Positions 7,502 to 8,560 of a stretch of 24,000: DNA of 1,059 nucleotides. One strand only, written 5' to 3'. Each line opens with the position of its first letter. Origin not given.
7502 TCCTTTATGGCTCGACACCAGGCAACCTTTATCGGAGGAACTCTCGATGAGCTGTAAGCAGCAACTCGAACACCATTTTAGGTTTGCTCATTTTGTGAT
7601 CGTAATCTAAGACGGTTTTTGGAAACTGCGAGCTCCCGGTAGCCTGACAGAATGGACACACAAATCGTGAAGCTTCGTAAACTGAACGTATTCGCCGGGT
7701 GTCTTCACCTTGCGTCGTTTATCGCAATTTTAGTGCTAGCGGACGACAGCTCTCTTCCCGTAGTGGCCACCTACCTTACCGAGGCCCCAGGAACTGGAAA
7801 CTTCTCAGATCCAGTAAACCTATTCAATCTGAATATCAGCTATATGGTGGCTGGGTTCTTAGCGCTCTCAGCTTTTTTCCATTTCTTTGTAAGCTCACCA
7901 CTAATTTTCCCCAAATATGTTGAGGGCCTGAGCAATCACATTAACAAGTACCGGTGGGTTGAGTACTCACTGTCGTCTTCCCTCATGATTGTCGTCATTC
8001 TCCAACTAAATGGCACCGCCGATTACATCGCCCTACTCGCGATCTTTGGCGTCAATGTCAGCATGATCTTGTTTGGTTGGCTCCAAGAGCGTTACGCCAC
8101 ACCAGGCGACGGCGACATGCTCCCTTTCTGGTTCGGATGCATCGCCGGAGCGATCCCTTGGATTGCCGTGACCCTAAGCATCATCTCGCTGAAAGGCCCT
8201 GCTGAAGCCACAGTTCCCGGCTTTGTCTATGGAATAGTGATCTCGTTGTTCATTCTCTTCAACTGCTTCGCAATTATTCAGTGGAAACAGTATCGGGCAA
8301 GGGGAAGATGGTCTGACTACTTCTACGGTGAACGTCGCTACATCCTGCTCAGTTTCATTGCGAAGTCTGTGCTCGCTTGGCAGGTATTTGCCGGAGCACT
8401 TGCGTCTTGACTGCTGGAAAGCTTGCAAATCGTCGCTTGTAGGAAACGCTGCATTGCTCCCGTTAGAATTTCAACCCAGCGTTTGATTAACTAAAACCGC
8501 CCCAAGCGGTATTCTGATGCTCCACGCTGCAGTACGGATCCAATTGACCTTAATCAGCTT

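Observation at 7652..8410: Bona fide heliorhodopsin in a neighbourhood lacking the reported partners or any retinal-synthesis gene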

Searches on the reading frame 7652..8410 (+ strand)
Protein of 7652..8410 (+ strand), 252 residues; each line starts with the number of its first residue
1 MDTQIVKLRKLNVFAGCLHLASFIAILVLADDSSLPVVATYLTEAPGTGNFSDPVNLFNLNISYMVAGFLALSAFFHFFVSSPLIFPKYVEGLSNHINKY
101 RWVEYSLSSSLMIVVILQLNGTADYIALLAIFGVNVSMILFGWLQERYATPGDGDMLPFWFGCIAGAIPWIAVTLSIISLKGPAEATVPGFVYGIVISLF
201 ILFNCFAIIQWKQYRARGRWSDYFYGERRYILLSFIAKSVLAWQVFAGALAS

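Call 4: search_protein_families(library=pfam, proteins=[window:7652-8410:+], max_evalue=0.01)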
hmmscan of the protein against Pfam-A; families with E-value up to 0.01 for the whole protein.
window:7652-8410:+ (252 aa): 1 family
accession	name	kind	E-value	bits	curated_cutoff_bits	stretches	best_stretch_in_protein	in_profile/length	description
PF18761.7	Heliorhodopsin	-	1e-91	307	26.7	1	8-250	1-242/242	Heliorhodopsin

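Call 5: search_solved_structures(query=window:7652-8407:+, show_alignments=3)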
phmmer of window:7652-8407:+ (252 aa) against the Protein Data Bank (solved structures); distinct sequences matched with E-value up to 0.001: 6.
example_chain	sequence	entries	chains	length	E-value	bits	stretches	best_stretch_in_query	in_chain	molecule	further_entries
9ljj_A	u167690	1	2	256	5.1e-87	294.9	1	4-250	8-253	Heliorhodopsin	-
6su3_X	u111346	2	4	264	5.7e-87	294.8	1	4-250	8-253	48C12 heliorhodopsin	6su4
6uh3_A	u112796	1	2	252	6.9e-87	294.5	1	4-250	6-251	Heliorhodopsin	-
6is6_A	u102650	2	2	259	1.9e-49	171.8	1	6-250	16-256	heliorhodopsin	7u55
7clj_A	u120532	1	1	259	5e-49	170.5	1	6-250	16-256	heliorhodopsin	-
9vfc_A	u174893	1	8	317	9.2e-35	123.7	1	32-249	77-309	heliorhodopsin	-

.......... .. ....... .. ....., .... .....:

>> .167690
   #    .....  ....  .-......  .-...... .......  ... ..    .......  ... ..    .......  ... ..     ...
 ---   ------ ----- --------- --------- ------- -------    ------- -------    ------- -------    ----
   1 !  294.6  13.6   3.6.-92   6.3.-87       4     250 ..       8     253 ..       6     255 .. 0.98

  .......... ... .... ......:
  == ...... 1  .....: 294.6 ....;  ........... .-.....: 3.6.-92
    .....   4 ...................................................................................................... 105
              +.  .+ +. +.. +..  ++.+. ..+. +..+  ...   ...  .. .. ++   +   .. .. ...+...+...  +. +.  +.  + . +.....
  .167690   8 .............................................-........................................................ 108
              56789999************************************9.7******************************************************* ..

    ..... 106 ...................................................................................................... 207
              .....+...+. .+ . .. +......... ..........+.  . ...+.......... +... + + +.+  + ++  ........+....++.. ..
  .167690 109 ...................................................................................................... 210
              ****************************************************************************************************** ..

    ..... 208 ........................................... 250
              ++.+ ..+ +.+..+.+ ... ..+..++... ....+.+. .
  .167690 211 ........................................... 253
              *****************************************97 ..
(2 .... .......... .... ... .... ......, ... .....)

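Call 9: find_related_loci(query=window:7652-8407:+, collection=genome_contigs, flank=10000)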
Query window:7652-8407:+ (252 aa) in genome_contigs; peptide patterns used: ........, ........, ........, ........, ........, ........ (x = any residue, [..] = any of these).
118 stretches matched a pattern; 67 encode a relative of the query (tblastn E <= 1e-3); 67 distinct loci.
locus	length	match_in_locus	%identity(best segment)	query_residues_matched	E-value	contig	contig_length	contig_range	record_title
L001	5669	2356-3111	91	1-252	3e-158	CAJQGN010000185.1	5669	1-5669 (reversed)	MAG: uncultured Acidimicrobiales bacterium isolate 0.2_20180319_Bin_108 genome assembly, contig: c_000000020413, whole g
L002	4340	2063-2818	92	1-252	1e-160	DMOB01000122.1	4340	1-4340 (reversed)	MAG TPA_asm: Acidimicrobiaceae bacterium isolate UBA9040 contig_17920, whole genome shotgun sequence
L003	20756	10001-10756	83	1-252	1e-144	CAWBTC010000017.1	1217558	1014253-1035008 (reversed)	MAG: uncultured Acidimicrobiaceae bacterium isolate MFD04651.bin.1.239 genome assembly, contig: contig_9178, whole genom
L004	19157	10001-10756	83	1-252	1e-143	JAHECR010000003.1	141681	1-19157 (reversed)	MAG: Acidimicrobiaceae bacterium isolate Ww174 NODE_94_length_141681_cov_4.676024, whole genome shotgun sequence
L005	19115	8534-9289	81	1-252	1e-141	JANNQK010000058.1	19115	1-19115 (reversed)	MAG: Actinomycetes bacterium isolate SOY_31_metabat_454 SOY_31_k141_429046, whole genome shotgun sequence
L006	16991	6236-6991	81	1-252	2e-141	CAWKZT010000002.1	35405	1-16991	MAG: Acidimicrobiia bacterium isolate CB4_SCM.94 genome assembly, contig: Ga0302127_10000127, whole genome shotgun seque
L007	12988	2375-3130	81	1-252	4e-141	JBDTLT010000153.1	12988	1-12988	MAG: Acidimicrobiales bacterium isolate cluster3_bin.108 NODE_20074_length_12988_cov_6.512565, whole genome shotgun sequ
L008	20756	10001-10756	82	1-252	4e-141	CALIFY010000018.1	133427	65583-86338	MAG: uncultured Acidimicrobiales bacterium isolate R2_Bin_METABAT__111_1 genome assembly, contig: c_000001351139, whole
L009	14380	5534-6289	81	1-252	2e-140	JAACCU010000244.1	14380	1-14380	MAG: Actinomycetota bacterium isolate H12BWF_bin.29 H12bwf_k87_1792618_1_14380, whole genome shotgun sequence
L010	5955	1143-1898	79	1-252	9e-140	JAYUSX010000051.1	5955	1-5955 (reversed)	MAG: Actinomycetota bacterium isolate GL119_DN_concoct_136 GL119_DN_concoct_136_50, whole genome shotgun sequence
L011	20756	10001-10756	80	1-252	8e-139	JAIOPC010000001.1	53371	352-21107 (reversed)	MAG: Actinomycetes bacterium isolate LakeFargette_0920_ALND_MAG_63_63 LacPavin_0920_ALND_scaffold_128288, whole genome s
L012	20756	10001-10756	80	1-252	9e-139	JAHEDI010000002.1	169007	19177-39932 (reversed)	MAG: bacterium isolate Ww197 NODE_16_length_169007_cov_9.249618, whole genome shotgun sequence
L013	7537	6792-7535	76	1-248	6e-134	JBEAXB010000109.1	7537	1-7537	MAG: Actinomycetota bacterium isolate NASQAN2011_265_F_bin.22 scaffold_3039, whole genome shotgun sequence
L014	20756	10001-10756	78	1-252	3e-133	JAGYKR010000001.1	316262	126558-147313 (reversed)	MAG: Ilumatobacteraceae bacterium isolate M30B72 1, whole genome shotgun sequence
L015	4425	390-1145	75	1-252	3e-133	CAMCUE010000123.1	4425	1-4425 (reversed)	MAG: Ferrithrix thermotolerans DSM 19514 isolate MsH-30apr19-214 genome assembly, contig: MsH-30apr19-C48658, whole geno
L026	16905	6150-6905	73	1-252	5e-128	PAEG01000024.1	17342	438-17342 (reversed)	MAG: Acidimicrobiaceae bacterium isolate MED867 37198, whole genome shotgun sequence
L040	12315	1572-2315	72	1-248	2e-125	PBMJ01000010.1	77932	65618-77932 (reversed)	MAG: Acidimicrobiaceae bacterium isolate SP215 65335, whole genome shotgun sequence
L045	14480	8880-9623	73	1-248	7e-125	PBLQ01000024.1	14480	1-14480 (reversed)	MAG: Myxococcales bacterium isolate SP234 130758, whole genome shotgun sequence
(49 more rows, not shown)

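Call 10: find_encoding_contigs(protein=window:7652-8407:+, flank=10000, max_places=10)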
Protein window:7652-8407:+ (252 aa): 21 contigs read that carry it; 5 places shown.
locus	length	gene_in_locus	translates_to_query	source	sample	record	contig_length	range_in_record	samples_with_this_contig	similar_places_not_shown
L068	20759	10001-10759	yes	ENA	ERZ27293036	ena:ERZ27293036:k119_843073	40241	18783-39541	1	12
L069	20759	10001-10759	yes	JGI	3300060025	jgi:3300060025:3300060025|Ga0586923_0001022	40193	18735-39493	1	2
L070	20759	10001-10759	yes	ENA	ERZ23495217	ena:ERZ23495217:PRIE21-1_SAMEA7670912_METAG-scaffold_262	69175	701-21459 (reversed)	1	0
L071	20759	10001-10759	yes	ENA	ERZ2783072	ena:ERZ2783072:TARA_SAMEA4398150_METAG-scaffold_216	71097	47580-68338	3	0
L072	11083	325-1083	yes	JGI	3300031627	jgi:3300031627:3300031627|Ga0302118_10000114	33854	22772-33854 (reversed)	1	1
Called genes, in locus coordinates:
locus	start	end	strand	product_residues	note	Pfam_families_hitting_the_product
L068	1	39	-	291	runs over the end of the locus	PF00941:FAD_binding_5, PF03450:CO_deh_flav_C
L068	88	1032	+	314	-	PF00296:Bac_luciferase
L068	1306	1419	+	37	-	-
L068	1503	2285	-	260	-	PF00378:ECH_1, PF16113:ECH_2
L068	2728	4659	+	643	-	PF01839:FG-GAP (faint), PF13517:FG-GAP_3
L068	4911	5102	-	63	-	-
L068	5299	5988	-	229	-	PF00561:Abhydrolase_1 (weak), PF12697:Abhydrolase_6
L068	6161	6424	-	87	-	-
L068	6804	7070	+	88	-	-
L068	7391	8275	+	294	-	PF00892:EamA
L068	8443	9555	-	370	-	PF08240:ADH_N (weak), PF00107:ADH_zinc_N (weak)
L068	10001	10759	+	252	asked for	PF18761:Heliorhodopsin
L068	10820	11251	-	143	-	-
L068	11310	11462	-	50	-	-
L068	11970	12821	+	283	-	PF05721:PhyH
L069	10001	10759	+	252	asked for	PF18761:Heliorhodopsin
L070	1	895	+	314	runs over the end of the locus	PF00296:Bac_luciferase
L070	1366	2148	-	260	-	PF00378:ECH_1, PF16113:ECH_2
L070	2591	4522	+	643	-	PF01839:FG-GAP (faint), PF13517:FG-GAP_3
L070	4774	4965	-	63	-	-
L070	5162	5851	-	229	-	PF00561:Abhydrolase_1 (weak), PF12697:Abhydrolase_6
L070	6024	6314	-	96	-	-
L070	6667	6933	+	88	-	-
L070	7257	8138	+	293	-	PF00892:EamA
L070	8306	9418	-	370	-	PF08240:ADH_N (weak), PF00107:ADH_zinc_N (weak)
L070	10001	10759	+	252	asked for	PF18761:Heliorhodopsin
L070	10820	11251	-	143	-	-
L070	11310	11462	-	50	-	-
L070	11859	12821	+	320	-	PF05721:PhyH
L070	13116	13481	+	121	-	PF05721:PhyH (weak)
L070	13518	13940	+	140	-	PF05721:PhyH (weak)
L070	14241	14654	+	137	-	PF16156:DUF4864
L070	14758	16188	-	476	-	PF00171:Aldedh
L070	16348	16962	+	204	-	PF00583:Acetyltransf_1 (weak), PF13508:Acetyltransf_7 (weak)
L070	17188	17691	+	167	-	-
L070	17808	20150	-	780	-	PF02515:CoA_transf_3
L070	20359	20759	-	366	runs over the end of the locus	?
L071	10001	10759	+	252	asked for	PF18761:Heliorhodopsin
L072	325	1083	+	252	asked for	PF18761:Heliorhodopsin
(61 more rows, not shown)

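Call 27: search_protein_families(library=pfam, proteins=[L040:6659-8182:-, L009:6366-7175:+, L040:4183-4812:+, L045:11152-12417:-, L040:5935-6582:+, L009:4791-5426:-, L040:2793-3800:+, L026:9653-10636:-, L040:5362-5805:+, L040:9837-10670:-], max_evalue=0.001)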
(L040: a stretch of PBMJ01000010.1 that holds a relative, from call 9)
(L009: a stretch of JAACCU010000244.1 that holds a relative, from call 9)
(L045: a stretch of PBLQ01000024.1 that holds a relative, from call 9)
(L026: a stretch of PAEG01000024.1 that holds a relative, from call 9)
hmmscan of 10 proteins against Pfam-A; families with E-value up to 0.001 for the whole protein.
L040:6659-8182:- (507 aa): 1 family
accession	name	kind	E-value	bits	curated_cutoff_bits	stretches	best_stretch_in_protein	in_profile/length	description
PF04244.19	DPRP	-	3.1e-55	187.9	22.1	1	17-212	1-208/224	Deoxyribodipyrimidine photo-lyase-related protein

L009:6366-7175:+ (269 aa): 1 family
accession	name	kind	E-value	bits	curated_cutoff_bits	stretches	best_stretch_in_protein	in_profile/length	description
PF09844.14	DUF2071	-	6.7e-68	228.9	27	1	39-254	1-212/212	Uncharacterized conserved protein (COG2071)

L040:4183-4812:+ (209 aa): 3 families
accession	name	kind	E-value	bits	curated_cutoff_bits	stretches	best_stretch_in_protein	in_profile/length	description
PF00578.27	AhpC-TSA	-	8.9e-31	106.8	26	1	6-134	2-122/124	AhpC/TSA family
PF08534.16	Redoxin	-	4.3e-14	53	26.6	1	5-142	2-137/148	Redoxin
PF10417.14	1-cysPrx_C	-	7.4e-12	45.5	21.1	1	157-191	2-37/41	C-terminal domain of 1-Cys peroxiredoxin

L045:11152-12417:- (421 aa): 1 family
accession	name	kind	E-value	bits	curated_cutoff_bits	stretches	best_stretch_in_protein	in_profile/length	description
PF00067.27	p450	-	1e-24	87.6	22.8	1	87-393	84-432/462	Cytochrome P450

L040:5935-6582:+ (215 aa): 0 families

L009:4791-5426:- (211 aa): 1 family
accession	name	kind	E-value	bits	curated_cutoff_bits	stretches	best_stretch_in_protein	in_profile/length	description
PF04248.19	NTP_transf_9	-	1.2e-06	28.7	22.1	1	57-97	2-42/93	Domain of unknown function (DUF427)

L040:2793-3800:+ (335 aa): 1 family
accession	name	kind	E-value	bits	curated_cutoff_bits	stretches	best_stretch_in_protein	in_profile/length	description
PF01497.23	Peripla_BP_2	-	1.4e-16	61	27.5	1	91-311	11-231/235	Periplasmic binding protein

L026:9653-10636:- (327 aa): 8 families
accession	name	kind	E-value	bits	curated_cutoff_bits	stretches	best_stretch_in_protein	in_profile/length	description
PF01370.27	Epimerase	-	9.2e-30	104.3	20.9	1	5-236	1-230/240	NAD dependent epimerase/dehydratase family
PF01073.25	3Beta_HSD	-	3.9e-17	62.6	22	1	6-232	1-230/280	3-beta hydroxysteroid dehydrogenase/isomerase family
PF16363.11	GDP_Man_Dehyd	-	1.5e-13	51.4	27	1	6-252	1-256/332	GDP-mannose 4,6 dehydratase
PF13460.12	NAD_binding_10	-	7.3e-13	49.2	27.2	1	9-186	1-150/184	NAD(P)H-binding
PF07993.18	NAD_binding_4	-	3.7e-11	43.1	20.1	1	7-196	1-221/258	Male sterility protein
PF05368.20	NmrA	-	2.1e-08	34.6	27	1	3-121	3-104/298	NmrA-like family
PF00106.31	adh_short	-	1.1e-05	25.4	26.6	1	5-73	3-69/195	short chain dehydrogenase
PF02719.21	Polysacc_synt_2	-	5.2e-05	23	20.2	0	5-125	1-129/293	Polysaccharide biosynthesis protein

L040:5362-5805:+ (147 aa): 0 families

L040:9837-10670:- (277 aa): 2 families
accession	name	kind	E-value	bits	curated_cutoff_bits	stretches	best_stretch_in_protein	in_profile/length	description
PF00950.22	ABC-3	-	5.6e-61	206.8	20.1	1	11-264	3-256/258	ABC 3 transport family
PF01032.23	FecCD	-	1.5e-05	24.6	26.5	1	59-240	92-282/311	FecCD transport family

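Call 41: list_cluster_members(proteins=[window:7652-8407:+, window:8471-8899:-, window:6088-7206:-, window:9486-10469:+, window:10767-11588:+])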
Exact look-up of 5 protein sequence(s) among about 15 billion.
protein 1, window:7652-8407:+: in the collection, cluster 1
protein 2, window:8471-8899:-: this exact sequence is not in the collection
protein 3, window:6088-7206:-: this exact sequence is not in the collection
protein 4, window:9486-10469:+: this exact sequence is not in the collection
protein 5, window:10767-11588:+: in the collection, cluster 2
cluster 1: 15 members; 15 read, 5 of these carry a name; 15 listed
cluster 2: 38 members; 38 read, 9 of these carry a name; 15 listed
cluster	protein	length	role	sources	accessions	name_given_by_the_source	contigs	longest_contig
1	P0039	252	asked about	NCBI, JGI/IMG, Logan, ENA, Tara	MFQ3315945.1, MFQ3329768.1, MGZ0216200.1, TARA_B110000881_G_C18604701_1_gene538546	MAG: hypothetical protein ACI85J_001510 [Candidatus Poriferisodalaceae bacterium] | hypothetical protein | strand:+ start:198 stop:956 length:759 start_codon:yes stop_codon:yes gene_type:complete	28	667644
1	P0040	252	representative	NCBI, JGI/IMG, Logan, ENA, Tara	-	hypothetical protein | strand:+ start:207 stop:965 length:759 start_codon:yes stop_codon:yes gene_type:complete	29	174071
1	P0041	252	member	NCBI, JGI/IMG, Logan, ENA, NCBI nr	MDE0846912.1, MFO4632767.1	MAG: heliorhodopsin HeR [Actinomycetota bacterium] | heliorhodopsin HeR [Acidimicrobiales bacterium]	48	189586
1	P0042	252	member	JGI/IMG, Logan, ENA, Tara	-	hypothetical protein | strand:+ start:6197 stop:6955 length:759 start_codon:yes stop_codon:yes gene_type:complete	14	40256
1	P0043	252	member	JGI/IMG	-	hypothetical protein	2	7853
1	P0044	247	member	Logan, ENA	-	-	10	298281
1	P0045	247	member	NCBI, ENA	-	-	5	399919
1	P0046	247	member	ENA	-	-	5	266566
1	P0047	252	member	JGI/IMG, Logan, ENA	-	-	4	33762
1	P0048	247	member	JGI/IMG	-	-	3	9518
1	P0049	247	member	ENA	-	-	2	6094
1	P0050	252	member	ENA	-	-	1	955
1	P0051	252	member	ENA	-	-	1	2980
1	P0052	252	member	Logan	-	-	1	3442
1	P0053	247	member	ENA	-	-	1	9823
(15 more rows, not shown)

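Call 63: search_protein_families(library=pfam, proteins=[L008:11570-11989:+, L008:11971-12621:+, L008:13071-14549:+, L008:14602-15549:-, L008:7263-8012:-, L009:7678-8052:+, L009:8295-8969:-, L009:8962-9879:-, L007:3467-4357:+, L007:4402-4890:+], max_evalue=0.001)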
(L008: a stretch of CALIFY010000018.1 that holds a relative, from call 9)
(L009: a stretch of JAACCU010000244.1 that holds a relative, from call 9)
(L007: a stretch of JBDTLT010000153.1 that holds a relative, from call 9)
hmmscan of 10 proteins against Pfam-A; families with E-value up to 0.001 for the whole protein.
L008:11570-11989:+ (139 aa): 0 families

L008:11971-12621:+ (216 aa): 2 families
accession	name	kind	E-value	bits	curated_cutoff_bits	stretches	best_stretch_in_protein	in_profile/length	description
PF00106.31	adh_short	-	1.6e-11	44.5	26.6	1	112-178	126-192/195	short chain dehydrogenase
PF13561.12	adh_short_C2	-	6.4e-07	29.6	27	1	110-179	118-187/236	Enoyl-(Acyl carrier protein) reductase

L008:13071-14549:+ (492 aa): 2 families
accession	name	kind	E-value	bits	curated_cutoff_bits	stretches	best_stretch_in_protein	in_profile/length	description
PF00691.25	OmpA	-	1.5e-19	70.6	27.2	1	388-482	1-98/98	OmpA family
PF07452.17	CHRD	-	2.9e-09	38.3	24.1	1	207-294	15-107/117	CHRD domain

L008:14602-15549:- (315 aa): 0 families

L008:7263-8012:- (249 aa): 1 family
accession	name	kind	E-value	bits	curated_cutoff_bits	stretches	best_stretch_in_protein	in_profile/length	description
PF04248.19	NTP_transf_9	-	2.7e-49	165.4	22.1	2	138-230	1-93/93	Domain of unknown function (DUF427)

L009:7678-8052:+ (124 aa): 0 families

L009:8295-8969:- (224 aa): 7 families
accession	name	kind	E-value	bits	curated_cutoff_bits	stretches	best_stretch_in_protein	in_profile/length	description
PF00106.31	adh_short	-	1.5e-35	122.9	26.6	1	9-184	3-187/195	short chain dehydrogenase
PF13561.12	adh_short_C2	-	3.8e-26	92.5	27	1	13-183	1-180/236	Enoyl-(Acyl carrier protein) reductase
PF08659.16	KR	-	1.2e-07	32.3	22.6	1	8-169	2-168/180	KR domain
PF13460.12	NAD_binding_10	-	1.3e-07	32.1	27.2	1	13-146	1-111/184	NAD(P)H-binding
PF01370.27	Epimerase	-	3.6e-06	27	20.9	1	9-133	1-115/240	NAD dependent epimerase/dehydratase family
PF02558.23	ApbA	-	7e-05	22.9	22.2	1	11-84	3-74/150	Ketopantoate reductase PanE/ApbA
PF23441.1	SDR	-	0.00026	20.9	27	0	6-166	7-183/258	SDR-like rossmann domain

L009:8962-9879:- (305 aa): 1 family
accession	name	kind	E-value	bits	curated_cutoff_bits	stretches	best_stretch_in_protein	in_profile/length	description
PF09995.15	MPAB_Lcp_cat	-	2.2e-48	165.8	23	1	46-259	1-218/231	ER-bound oxygenase mpaB/B'/Rubber oxygenase, catalytic domain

L007:3467-4357:+ (296 aa): 0 families

L007:4402-4890:+ (162 aa): 0 families

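Call 86: search_protein_families(library=ncbifam, proteins=[window:7652-8410:+], max_evalue=0.001)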
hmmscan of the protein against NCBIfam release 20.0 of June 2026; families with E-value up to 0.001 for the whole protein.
window:7652-8410:+ (252 aa): 1 family
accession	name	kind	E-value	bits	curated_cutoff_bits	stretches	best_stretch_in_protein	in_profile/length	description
NF038020.1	HeR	equivalog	5.3e-93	311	100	1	8-250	1-244/244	heliorhodopsin HeR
